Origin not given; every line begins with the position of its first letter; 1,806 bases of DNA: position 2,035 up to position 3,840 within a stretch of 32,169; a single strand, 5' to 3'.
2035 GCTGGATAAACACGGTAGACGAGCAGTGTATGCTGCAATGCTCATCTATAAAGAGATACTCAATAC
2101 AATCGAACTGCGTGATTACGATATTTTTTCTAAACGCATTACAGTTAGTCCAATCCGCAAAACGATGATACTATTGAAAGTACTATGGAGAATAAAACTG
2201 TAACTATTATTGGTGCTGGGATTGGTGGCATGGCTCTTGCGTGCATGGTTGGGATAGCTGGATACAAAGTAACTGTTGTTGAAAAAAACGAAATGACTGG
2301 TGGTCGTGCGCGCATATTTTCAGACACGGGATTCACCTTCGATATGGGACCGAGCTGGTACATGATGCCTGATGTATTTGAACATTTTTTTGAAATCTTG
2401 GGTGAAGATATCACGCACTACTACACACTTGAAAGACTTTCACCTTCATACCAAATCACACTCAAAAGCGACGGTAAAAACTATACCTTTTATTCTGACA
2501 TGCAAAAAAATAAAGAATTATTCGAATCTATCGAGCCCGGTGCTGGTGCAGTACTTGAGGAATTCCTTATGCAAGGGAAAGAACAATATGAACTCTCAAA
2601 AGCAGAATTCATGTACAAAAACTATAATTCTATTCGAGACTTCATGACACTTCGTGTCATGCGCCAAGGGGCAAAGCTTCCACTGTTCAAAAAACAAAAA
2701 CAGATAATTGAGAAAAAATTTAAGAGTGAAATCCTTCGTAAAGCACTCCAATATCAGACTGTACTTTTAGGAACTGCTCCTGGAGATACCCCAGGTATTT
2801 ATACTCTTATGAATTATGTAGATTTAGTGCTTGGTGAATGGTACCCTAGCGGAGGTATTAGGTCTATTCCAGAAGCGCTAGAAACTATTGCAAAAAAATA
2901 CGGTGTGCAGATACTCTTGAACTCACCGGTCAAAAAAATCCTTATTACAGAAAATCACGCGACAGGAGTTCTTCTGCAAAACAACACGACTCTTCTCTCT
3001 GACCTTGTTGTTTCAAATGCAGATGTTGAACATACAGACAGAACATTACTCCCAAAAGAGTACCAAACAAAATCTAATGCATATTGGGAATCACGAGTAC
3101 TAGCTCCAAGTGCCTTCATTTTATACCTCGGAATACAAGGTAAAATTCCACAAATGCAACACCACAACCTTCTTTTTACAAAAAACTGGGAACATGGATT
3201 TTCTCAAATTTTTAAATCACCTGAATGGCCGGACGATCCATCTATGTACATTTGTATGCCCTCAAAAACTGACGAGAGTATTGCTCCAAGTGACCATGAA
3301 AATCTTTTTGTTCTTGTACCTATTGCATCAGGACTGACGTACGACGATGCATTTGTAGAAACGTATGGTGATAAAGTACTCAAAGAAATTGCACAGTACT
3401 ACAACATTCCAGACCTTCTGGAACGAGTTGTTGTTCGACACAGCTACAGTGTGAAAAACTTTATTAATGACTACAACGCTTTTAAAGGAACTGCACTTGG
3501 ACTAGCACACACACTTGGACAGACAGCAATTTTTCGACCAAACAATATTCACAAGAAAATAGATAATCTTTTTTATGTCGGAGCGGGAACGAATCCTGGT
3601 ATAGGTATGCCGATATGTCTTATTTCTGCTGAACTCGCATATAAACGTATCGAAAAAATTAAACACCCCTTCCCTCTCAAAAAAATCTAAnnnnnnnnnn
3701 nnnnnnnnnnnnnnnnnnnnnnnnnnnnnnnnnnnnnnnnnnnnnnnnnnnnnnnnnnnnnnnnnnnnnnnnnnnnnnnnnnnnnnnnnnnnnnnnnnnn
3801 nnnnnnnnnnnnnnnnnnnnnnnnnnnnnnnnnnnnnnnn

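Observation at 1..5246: Compact tspO / crtE-crtB-crtI / UbiA-prenyltransferase carotenoid island embedded in a minimal housekeeping genome context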

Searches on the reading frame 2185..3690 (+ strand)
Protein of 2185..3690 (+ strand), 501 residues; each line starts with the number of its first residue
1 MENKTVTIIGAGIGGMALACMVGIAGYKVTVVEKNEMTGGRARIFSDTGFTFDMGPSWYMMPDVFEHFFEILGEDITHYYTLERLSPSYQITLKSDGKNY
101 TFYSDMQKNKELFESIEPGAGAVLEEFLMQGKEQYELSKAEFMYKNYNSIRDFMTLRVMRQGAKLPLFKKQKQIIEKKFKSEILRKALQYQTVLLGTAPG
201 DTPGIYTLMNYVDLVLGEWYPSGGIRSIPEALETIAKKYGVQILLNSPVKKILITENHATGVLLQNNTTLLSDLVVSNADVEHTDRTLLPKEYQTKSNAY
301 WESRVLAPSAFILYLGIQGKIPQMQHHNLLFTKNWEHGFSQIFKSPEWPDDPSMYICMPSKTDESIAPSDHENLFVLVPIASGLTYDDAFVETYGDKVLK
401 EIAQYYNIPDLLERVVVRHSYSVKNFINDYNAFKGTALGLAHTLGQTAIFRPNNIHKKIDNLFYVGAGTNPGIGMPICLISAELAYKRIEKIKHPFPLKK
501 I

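Call 7: search_protein_families(library=pfam, proteins=[window:2185-3690:+], max_evalue=0.01)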
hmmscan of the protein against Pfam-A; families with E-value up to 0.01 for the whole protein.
window:2185-3690:+ (501 aa): 10 families
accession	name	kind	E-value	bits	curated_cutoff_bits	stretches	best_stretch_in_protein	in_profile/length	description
PF01593.30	Amino_oxidase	-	3.1e-24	86.5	19.8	1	15-485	3-438/443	Flavin containing amine oxidoreductase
PF13450.12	NAD_binding_8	-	1.2e-12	48.4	21.9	1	8-72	1-65/68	NAD(P)-binding Rossmann-like domain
PF00890.30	FAD_binding_2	-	7.2e-06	25.9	20.4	1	6-46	2-41/414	FAD binding domain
PF01266.30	DAO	-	7.3e-06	26.2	27.9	1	6-265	2-186/353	FAD dependent oxidoreductase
PF07992.20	Pyr_redox_2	-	4.9e-05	23.3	26.1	0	5-39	2-37/291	Pyridine nucleotide-disulphide oxidoreductase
PF03486.20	HI0933_like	-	0.00013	22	50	0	5-41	2-38/244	HI0933-like protein Rossmann domain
PF12831.13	FAD_oxidored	-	0.00069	19.4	27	1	6-42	2-38/416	FAD dependent oxidoreductase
PF00070.33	Pyr_redox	-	0.0014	19.6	22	0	6-36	2-32/82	Pyridine nucleotide-disulphide oxidoreductase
PF00996.24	GDI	-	0.0016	17.5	23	0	220-276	225-281/436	GDP dissociation inhibitor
PF01494.25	FAD_binding_3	-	0.0025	17.5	22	1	5-38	3-36/349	FAD binding domain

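Call 8: search_protein_families(library=ncbifam, proteins=[window:2185-3690:+], max_evalue=0.01)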
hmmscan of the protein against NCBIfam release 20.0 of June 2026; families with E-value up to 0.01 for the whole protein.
window:2185-3690:+ (501 aa): 53 families (the best 25 are shown)
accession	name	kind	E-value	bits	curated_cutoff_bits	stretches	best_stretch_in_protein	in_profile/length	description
NF058655.1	CrtID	equivalog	9.4e-179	595.2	640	1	6-484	1-476/478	bifunctional phytoene desaturase/3,4-desaturase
TIGR02734.1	crtI_fam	subfamily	3.7e-146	487.8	238.1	1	6-493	1-492/504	phytoene desaturase family protein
NF042421.1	hydcarot_desat_CrtD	equivalog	1.1e-75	255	500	1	5-491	3-485/487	1-hydroxycarotenoid 3,4-desaturase CrtD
NF045637.1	carotdesatCrtDProt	equivalog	2.2e-54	184.8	580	1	6-489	1-482/485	1-hydroxycarotenoid 3,4-desaturase CrtD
NF045689.1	BCarotKetCrtO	equivalog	6.3e-25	87.7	1000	2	349-473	383-521/563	beta-carotene ketolase CrtO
TIGR02730.1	carot_isom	equivalog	8.5e-23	80.9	586.9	2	175-381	176-377/493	carotenoid isomerase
TIGR02733.1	desat_CrtD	equivalog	7.4e-15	54.6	549.7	1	4-489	2-488/492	C-3',4' desaturase CrtD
NF005560.0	PRK07233.1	equivalog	2.6e-11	43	252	2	5-51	2-48/435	hypothetical protein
TIGR03467.1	HpnE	equivalog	2.7e-10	40.2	283.05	1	6-55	1-52/430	hydroxysqualene dehydroxylase HpnE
NF005548.0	PRK07208.1-4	equivalog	8.2e-09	34.6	389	1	2-77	2-80/488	hypothetical protein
NF005547.0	PRK07208.1-3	equivalog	6.2e-08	31.8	380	1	2-60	3-61/465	hypothetical protein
NF005545.0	PRK07208.1-1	equivalog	3.9e-07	28.8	451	1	4-78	8-85/504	hypothetical protein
TIGR03997.1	mycofact_OYE_2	equivalog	1.2e-05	24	793.15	1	3-46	379-422/645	mycofactocin system FadH/OYE family oxidoreductase 2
NF004789.0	PRK06134.1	subfamily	1.9e-05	23.4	747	1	4-41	13-50/581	FAD-dependent oxidoreductase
NF005313.0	PRK06847.1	subfamily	2.1e-05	23.6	372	1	3-36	4-37/375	hypothetical protein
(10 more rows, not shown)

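Call 11: find_encoding_contigs(protein=window:2185-3690:+, flank=10000, max_places=6)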
Protein window:2185-3690:+ (501 aa): no gene with exactly this product is on record in the collection.

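Call 13: find_homologous_proteins(query=window:2185-3690:+, max_evalue=1e-10)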
Query window:2185-3690:+ (501 aa): 5223 proteins with E <= 1e-10 among 8000 candidates; the best 120 are listed.
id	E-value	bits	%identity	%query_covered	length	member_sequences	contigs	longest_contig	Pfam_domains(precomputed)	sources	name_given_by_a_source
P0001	0.0e+0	1035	90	100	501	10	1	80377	PF01266.31,PF01593.31,PF13450.13,PF00890.31,PF07992.21,PF00070.34,PF03486.21,PF00996.25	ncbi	-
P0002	4.2e-294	994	85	100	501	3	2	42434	PF01266.31,PF01593.31,PF13450.13,PF00890.31,PF07992.21,PF00070.34,PF01494.26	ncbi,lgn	-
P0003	6.6e-291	983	84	100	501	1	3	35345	PF01266.31,PF01593.31,PF13450.13,PF07992.21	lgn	-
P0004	8.4e-291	983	84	100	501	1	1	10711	PF01266.31,PF01593.31,PF13450.13,PF00890.31,PF07992.21,PF00070.34,PF03486.21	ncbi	-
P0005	9.6e-289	976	83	100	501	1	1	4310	PF01266.31,PF01593.31,PF13450.13,PF00890.31,PF07992.21,PF00070.34,PF01494.26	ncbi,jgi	ncbi:MAG: hypothetical protein RL641_454 [Candidatus Parcubacteria bacterium]|jgi:phytoene desaturas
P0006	7.1e-288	973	84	100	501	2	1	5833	PF01266.31,PF01593.31,PF13450.13,PF00890.31,PF07992.21,PF00070.34,PF12831.14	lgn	-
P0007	7.7e-288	973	83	100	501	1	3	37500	PF01266.31,PF01593.31,PF13450.13,PF00890.31,PF07992.21,PF00070.34,PF01494.26,PF12831.14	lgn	-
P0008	3.0e-287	971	82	100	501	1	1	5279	PF01266.31,PF01593.31,PF13450.13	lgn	-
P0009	4.7e-283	957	81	100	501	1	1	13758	PF01266.31,PF01593.31,PF13450.13,PF00890.31,PF07992.21,PF01494.26,PF12831.14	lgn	-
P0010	7.6e-283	957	81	100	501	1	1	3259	PF01266.31,PF01593.31,PF13450.13,PF00890.31,PF07992.21,PF00070.34,PF03486.21,PF12831.14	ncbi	-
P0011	1.3e-281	953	81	100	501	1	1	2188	PF01266.31,PF01593.31,PF13450.13,PF00890.31,PF07992.21,PF00070.34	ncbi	-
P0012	2.9e-281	951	80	100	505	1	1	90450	PF01266.31,PF01593.31,PF13450.13,PF00890.31,PF07992.21,PF00070.34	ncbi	-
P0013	2.5e-280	948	80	100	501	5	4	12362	PF01266.31,PF01593.31,PF13450.13,PF00890.31,PF07992.21,PF00996.25,PF01494.26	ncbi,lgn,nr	ncbi:MAG: phytoene desaturase [Candidatus Pacebacteria bacterium]|nr:phytoene desaturase [Candidatus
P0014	1.2e-279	946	81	100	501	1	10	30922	PF01266.31,PF01593.31,PF13450.13,PF00890.31,PF07992.21,PF00070.34,PF00996.25,PF12831.14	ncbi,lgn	-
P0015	4.4e-279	944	81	100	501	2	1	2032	PF01266.31,PF01593.31,PF13450.13,PF00890.31,PF07992.21,PF00070.34,PF12831.14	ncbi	-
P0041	2.0e-254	863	74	95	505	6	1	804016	PF01266.31,PF01593.31,PF13450.13,PF00890.31,PF07992.21,PF00070.34,PF03486.21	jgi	jgi:phytoene desaturase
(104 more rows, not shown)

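Call 19: find_encoding_contigs(protein=P0001, flank=10000, max_places=3)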
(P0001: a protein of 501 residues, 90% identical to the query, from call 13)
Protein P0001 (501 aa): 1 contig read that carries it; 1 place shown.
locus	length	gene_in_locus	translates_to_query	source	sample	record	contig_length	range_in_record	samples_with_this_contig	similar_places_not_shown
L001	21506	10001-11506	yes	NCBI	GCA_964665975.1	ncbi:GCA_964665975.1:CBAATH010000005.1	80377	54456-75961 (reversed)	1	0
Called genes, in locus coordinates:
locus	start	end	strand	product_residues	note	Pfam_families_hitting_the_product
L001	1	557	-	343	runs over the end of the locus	PF18920:DUF5671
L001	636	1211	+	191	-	PF06210:DUF1003 (weak), PF06103:DUF948 (weak), PF04728:LPP (faint)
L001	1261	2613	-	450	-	PF01935:DUF87 (weak)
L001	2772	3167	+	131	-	-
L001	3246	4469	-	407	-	PF02812:ELFV_dehydrog_N, PF00208:ELFV_dehydrog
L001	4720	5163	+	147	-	PF00578:AhpC-TSA, PF08534:Redoxin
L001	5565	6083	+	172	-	-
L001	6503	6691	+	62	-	-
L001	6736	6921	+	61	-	PF06348:DUF1059 (weak)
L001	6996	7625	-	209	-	PF01370:Epimerase (faint), PF05368:NmrA, PF13460:NAD_binding_10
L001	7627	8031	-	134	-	PF03073:TspO_MBR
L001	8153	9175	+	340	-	PF00348:polyprenyl_synt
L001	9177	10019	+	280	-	PF00494:SQS_PSY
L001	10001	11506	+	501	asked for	PF00070:Pyr_redox (faint), PF00890:FAD_binding_2 (weak), PF00996:GDI (faint), PF01266:DAO (weak), PF01593:Amino_oxidase, PF03486:HI0933_like (faint), PF07992:Pyr_redox_2 (faint), PF13450:NAD_binding_8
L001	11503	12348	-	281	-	PF01040:UbiA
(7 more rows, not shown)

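Call 20: find_encoding_contigs(protein=P0041, flank=10000, max_places=3)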
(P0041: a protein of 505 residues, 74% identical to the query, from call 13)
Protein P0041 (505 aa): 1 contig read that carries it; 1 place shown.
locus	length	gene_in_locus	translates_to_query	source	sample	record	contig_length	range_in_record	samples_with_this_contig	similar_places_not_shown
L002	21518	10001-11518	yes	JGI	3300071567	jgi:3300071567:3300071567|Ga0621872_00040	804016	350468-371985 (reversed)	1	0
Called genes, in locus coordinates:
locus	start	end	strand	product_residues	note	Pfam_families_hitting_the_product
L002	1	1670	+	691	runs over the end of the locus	PF04851:ResIII, PF17757:UvrB_inter, PF27431:UvrB_3rd, PF00271:Helicase_C, PF12344:UvrB, PF02151:UVR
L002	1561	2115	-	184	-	-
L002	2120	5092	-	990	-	-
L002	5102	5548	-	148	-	-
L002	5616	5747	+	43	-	-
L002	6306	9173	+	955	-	PF03193:RsgA_GTPase (faint), PF00005:ABC_tran (faint), PF02463:SMC_N (faint), PF13191:AAA_16 (faint), PF13555:AAA_29 (faint), PF20703:nSTAND1 (faint), PF20720:nSTAND3 (faint), PF17760:UvrA_inter, +1 more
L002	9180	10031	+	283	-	PF00494:SQS_PSY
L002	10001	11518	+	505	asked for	PF00070:Pyr_redox (faint), PF00890:FAD_binding_2 (faint), PF01266:DAO (weak), PF03486:HI0933_like (faint), PF07992:Pyr_redox_2 (faint), PF13450:NAD_binding_8, PF01593:Amino_oxidase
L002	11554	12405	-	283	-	PF01040:UbiA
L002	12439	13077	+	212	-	PF00730:HhH-GPD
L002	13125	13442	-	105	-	-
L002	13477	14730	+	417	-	PF01541:GIY-YIG, PF08459:UvrC_RNaseH_dom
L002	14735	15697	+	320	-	PF01820:Dala_Dala_lig_N, PF02222:ATP-grasp (weak), PF07478:Dala_Dala_lig_C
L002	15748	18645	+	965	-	PF00133:tRNA-synt_1, PF09334:tRNA-synt_1g, PF13603:tRNA-synt_1_2, PF00133:tRNA-synt_1, PF08264:Anticodon_1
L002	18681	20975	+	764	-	PF14559:TPR_19 (faint), PF13428:TPR_14 (faint)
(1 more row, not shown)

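Call 22: find_related_loci(query=A1, collection=genome_contigs, flank=10000)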
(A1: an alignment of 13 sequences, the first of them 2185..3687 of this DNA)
Query A1 (501 aa) in genome_contigs; peptide patterns used: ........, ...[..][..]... (x = any residue, [..] = any of these).
205 stretches matched a pattern; 177 encode a relative of the query (tblastn E <= 1e-3); the best 80 are kept; 80 distinct loci.
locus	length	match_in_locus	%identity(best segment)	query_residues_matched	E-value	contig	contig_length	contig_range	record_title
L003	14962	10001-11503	83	1-501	0e+0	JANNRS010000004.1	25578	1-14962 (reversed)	MAG: Candidatus Paceibacterota bacterium isolate SOY_31_metabat_326 SOY_31_k141_830127, whole genome shotgun sequence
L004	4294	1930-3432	83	1-501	0e+0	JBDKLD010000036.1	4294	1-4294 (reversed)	MAG: Candidatus Parcubacteria bacterium isolate hopbrook_2019_sw_WHONDRS-S19S_0012_B_bin.21 scaffold_615283, whole genom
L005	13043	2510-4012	81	1-501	0e+0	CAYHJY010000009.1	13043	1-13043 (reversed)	MAG TPA_asm: uncultured Candidatus Saccharibacteria bacterium isolate ERP119705_co13_506 genome assembly, contig: NODE_5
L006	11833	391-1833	80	21-501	0e+0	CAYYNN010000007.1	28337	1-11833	MAG TPA_asm: uncultured Candidatus Saccharibacteria bacterium isolate SRP285395_co2_171 genome assembly, contig: NODE_26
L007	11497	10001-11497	79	1-499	0e+0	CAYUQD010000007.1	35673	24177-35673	MAG TPA_asm: uncultured Candidatus Saccharibacteria bacterium isolate SRP285395_co2_363 genome assembly, contig: NODE_18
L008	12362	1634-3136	80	1-501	0e+0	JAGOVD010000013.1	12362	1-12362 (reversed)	MAG: Candidatus Paceibacterota bacterium isolate Gw_Eff_bin_539 Gw_Eff_12539_length_12362_cov_7.076911, whole genome sho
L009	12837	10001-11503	81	1-501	0e+0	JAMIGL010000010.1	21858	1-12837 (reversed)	MAG: Candidatus Paceibacterota bacterium isolate UR_AS_metabat.84 k201_31019, whole genome shotgun sequence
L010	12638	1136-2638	77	1-501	0e+0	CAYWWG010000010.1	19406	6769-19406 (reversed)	MAG TPA_asm: uncultured Candidatus Saccharibacteria bacterium isolate SRP135725_co1_60 genome assembly, contig: NODE_358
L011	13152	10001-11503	80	1-501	0e+0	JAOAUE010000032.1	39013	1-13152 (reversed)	MAG: Candidatus Paceibacterota bacterium isolate AF21_PE0_T2_S1_39_14 T2_S1_800_length_39013_cov_8, whole genome shotgun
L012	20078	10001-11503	77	1-501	0e+0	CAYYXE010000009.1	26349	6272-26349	MAG TPA_asm: uncultured Candidatus Saccharibacteria bacterium isolate SRP133034_co1_65 genome assembly, contig: NODE_175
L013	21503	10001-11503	80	1-501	0e+0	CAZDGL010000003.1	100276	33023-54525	MAG TPA_asm: uncultured Candidatus Saccharibacteria bacterium isolate SRP296810_co1_119 genome assembly, contig: NODE_19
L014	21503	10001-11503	76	1-501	0e+0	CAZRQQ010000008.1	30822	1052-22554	MAG TPA_asm: uncultured Candidatus Saccharibacteria bacterium isolate SRP133034_co1_23 genome assembly, contig: NODE_138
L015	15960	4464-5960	76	1-499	0e+0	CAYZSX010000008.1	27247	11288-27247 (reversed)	MAG TPA_asm: uncultured Candidatus Saccharibacteria bacterium isolate SRP133034_co1_51 genome assembly, contig: NODE_167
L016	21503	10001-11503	76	1-501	0e+0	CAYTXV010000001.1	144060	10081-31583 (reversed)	MAG TPA_asm: uncultured Candidatus Saccharibacteria bacterium isolate SRP296810_co1_172 genome assembly, contig: NODE_10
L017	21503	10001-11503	77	1-501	0e+0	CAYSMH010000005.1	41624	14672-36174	MAG TPA_asm: uncultured Candidatus Saccharibacteria bacterium isolate SRP286056_co3_445 genome assembly, contig: NODE_57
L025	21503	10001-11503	64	1-501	0e+0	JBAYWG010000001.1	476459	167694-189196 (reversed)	MAG: Candidatus Paceibacterota bacterium isolate SO_2016_LW3_78 scaffold00007_LW162_2016, whole genome shotgun sequence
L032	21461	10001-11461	63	16-501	0e+0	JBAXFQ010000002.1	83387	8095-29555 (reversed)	MAG: Candidatus Nomurabacteria bacterium isolate ELA275 MAG275_2, whole genome shotgun sequence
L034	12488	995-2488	62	4-501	0e+0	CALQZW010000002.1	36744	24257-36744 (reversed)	MAG: Candidatus Nomurabacteria bacterium isolate MiH-14oct19-129 genome assembly, contig: MiH-14oct19-C1970, whole genom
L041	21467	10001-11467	59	16-501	0e+0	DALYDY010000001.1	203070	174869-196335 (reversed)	MAG TPA_asm: Candidatus Paceibacterota bacterium isolate CTOTU14240 NODE_3_length_203070_cov_6.730424, whole genome shot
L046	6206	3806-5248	58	19-498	0e+0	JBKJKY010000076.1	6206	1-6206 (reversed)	MAG: Parcubacteria group bacterium isolate ant_bin.260 k117_4880077, whole genome shotgun sequence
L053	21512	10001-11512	58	1-498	0e+0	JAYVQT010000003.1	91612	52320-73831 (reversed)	MAG: Candidatus Paceibacterota bacterium isolate GL72_UP_metabat_91 GL72_UP_metabat_91_2, whole genome shotgun sequence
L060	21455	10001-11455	54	17-501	6e-177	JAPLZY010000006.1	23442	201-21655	MAG: Candidatus Zambryskiibacteriota bacterium isolate LacPavin_0818_WC40_MAG_41_17 LacPavin_0818_WC40_scaffold_1278575,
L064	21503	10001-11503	80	1-501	0e+0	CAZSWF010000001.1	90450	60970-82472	MAG TPA_asm: uncultured Candidatus Saccharibacteria bacterium isolate SRP286056_co3_87 genome assembly, contig: NODE_72_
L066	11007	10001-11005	77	1-335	2e-165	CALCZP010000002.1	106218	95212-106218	MAG TPA_asm: uncultured bacterium isolate SRR6231138_bin.7_CONCOCT_v1.1_MAG genome assembly, contig: ERZ650240.9, whole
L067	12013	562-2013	45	4-490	6e-143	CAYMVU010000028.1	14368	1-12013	MAG TPA_asm: uncultured Gammaproteobacteria bacterium isolate SRP093185_co1_18 genome assembly, contig: NODE_2884_length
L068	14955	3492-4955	44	1-491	6e-139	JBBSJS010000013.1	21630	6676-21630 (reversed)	MAG: Candidatus Doudnabacteria bacterium isolate LS4_metabat2.068 LS4_metabat2.068_K_1725300_L_21630_cov_12.0000, whole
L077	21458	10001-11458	41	1-489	7e-132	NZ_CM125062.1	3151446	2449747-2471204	Halococcus salifodinae strain DSM 8989 chromosome, whole genome shotgun sequence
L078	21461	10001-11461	42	3-491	8e-132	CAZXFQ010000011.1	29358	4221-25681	MAG TPA_asm: uncultured Candidatus Saccharibacteria bacterium isolate SRP128246_co1_381 genome assembly, contig: NODE_26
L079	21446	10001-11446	42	1-485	2e-131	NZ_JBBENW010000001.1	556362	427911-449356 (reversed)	Salinibaculum salinum strain YCN56 Scaffold1_1, whole genome shotgun sequence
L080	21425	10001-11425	44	16-491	2e-131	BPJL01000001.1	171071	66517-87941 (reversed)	MAG: Patescibacteria group bacterium KatS3mg101 DNA, contig_12384, whole genome shotgun sequence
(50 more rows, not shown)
